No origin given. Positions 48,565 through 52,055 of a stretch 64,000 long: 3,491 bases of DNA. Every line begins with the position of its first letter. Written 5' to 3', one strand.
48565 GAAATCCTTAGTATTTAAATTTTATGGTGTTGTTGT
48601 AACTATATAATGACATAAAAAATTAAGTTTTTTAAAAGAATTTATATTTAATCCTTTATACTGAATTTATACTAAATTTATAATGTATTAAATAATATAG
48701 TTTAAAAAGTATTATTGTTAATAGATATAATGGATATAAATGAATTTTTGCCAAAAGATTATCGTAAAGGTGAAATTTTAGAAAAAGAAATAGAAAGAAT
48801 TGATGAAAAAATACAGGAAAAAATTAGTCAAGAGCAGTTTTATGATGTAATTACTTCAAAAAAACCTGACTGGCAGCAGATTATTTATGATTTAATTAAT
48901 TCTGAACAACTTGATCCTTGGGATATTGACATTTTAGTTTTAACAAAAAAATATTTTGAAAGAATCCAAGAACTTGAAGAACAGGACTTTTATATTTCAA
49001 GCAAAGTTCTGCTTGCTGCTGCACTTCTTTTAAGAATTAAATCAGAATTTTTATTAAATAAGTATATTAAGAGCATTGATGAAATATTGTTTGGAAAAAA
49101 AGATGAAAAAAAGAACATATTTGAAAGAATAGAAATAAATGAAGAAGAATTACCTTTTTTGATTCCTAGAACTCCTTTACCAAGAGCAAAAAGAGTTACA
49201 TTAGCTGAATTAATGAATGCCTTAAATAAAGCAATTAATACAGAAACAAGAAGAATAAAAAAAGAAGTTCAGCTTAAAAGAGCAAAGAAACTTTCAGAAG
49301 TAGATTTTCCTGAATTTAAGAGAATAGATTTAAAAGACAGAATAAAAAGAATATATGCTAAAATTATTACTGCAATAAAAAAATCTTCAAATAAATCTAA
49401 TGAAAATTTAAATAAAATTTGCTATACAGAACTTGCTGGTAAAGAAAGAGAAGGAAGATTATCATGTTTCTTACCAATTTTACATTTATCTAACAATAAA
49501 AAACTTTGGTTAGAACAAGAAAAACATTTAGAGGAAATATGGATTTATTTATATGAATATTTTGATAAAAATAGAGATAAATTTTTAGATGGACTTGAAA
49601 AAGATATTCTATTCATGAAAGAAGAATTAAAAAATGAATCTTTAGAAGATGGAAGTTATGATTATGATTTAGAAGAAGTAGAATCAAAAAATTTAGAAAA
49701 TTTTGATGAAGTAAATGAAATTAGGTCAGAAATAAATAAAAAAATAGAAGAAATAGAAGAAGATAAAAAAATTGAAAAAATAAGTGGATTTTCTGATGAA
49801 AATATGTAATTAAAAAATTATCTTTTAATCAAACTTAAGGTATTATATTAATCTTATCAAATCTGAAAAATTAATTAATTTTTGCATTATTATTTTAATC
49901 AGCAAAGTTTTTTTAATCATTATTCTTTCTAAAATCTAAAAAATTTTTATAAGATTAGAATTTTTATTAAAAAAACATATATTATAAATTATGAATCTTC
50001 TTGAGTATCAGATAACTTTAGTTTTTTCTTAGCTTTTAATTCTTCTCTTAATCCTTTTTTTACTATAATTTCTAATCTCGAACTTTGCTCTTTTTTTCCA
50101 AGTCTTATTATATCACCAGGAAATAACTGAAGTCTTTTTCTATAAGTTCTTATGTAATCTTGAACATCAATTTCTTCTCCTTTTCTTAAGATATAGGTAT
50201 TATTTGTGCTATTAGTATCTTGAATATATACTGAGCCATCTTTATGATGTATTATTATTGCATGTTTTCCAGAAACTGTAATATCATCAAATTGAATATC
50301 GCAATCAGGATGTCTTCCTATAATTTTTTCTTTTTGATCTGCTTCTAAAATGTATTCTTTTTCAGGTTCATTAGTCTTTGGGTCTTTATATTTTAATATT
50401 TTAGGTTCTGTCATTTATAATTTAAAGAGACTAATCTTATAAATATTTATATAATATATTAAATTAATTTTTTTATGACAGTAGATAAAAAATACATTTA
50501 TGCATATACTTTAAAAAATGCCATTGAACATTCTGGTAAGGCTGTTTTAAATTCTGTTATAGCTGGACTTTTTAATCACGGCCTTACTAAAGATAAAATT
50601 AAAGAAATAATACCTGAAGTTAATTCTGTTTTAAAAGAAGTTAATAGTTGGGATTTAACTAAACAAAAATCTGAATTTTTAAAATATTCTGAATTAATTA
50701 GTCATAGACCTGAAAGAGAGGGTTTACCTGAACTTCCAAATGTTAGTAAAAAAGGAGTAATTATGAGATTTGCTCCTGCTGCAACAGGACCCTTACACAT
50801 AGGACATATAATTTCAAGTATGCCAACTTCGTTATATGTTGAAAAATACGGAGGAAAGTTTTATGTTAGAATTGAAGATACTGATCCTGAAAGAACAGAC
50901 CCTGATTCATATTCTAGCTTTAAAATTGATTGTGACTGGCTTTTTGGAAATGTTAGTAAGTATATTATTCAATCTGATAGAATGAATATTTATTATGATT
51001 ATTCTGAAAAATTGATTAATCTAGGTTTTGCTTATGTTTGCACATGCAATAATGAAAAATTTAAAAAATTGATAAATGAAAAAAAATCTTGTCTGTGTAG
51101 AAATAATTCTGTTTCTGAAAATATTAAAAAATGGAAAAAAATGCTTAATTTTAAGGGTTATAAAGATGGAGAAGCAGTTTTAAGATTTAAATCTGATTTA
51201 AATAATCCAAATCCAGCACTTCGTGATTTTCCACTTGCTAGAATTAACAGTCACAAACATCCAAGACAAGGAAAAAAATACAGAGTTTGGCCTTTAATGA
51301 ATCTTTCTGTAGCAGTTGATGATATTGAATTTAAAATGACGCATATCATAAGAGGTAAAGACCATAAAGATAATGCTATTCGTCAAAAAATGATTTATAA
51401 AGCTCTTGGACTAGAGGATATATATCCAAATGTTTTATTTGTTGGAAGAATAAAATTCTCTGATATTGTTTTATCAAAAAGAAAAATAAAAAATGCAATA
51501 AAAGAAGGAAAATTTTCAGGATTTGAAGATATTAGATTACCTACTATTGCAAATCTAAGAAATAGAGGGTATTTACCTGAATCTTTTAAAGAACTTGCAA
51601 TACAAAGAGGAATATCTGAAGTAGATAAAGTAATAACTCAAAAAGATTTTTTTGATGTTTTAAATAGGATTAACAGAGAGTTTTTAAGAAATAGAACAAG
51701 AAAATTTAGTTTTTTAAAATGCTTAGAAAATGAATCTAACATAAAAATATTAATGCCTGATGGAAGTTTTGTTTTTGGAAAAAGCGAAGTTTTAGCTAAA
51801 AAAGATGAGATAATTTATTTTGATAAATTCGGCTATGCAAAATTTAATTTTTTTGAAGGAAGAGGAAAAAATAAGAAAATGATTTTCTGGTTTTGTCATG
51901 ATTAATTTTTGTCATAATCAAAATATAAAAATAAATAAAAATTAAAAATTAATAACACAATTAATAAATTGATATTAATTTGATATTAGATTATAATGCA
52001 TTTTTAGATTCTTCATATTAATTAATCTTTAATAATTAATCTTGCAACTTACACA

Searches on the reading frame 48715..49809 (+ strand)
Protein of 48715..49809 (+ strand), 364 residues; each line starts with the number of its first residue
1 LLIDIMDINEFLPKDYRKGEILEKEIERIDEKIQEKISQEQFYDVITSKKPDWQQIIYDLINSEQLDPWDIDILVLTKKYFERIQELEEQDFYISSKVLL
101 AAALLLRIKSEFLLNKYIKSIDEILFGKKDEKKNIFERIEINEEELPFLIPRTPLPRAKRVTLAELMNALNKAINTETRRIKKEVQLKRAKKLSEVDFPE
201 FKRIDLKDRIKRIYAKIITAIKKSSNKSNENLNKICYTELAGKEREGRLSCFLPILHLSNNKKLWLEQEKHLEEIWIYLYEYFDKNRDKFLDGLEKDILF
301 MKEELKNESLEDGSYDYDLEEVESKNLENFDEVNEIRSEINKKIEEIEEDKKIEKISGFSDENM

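Call 73: search_protein_families(library=pfam, proteins=[window:48715-49809:+], max_evalue=0.001)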
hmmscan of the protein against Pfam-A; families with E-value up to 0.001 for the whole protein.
window:48715-49809:+ (364 aa): 2 families
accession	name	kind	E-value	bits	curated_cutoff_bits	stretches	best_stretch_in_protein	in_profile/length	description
PF02616.19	SMC_ScpA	-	4.7e-13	50.1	24.6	1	60-278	1-230/232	Segregation and condensation protein ScpA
PF05786.19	Cnd2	-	0.00093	18.4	29.8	1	157-277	664-762/764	Condensin complex subunit 2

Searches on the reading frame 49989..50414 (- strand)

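Call 73: search_protein_families(library=pfam, proteins=[window:49989-50414:-], max_evalue=0.001)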
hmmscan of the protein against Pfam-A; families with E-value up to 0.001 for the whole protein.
window:49989-50414:- (141 aa): 2 families
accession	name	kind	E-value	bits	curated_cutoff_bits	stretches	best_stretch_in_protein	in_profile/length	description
PF00498.31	FHA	-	5.8e-16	59.1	20.7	1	31-106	2-67/67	FHA domain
PF16697.10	Yop-YscD_cpl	-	1.1e-07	32.5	33.2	1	26-81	15-69/94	Inner membrane component of T3SS, cytoplasmic domain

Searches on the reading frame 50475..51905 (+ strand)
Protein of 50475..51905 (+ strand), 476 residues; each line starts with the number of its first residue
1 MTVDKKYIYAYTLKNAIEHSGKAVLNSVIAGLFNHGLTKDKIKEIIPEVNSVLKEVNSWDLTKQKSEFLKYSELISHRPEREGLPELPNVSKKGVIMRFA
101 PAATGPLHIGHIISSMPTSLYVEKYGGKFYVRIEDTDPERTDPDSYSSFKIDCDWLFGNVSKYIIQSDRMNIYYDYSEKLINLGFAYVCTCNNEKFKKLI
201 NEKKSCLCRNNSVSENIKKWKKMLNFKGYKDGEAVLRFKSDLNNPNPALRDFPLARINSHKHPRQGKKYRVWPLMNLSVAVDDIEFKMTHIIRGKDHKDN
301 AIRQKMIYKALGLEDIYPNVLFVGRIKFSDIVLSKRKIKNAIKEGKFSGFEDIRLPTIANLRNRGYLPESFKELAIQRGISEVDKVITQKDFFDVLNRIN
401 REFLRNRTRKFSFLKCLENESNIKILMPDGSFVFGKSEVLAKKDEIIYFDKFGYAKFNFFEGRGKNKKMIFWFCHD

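Call 73: search_protein_families(library=pfam, proteins=[window:50475-51905:+], max_evalue=0.001)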
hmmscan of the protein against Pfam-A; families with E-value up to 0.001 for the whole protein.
window:50475-51905:+ (476 aa): 1 family
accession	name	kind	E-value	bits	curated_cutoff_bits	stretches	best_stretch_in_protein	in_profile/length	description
PF00749.27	tRNA-synt_1c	-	2.6e-61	207.7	23.4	1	95-390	2-301/314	tRNA synthetases class I (E and Q), catalytic domain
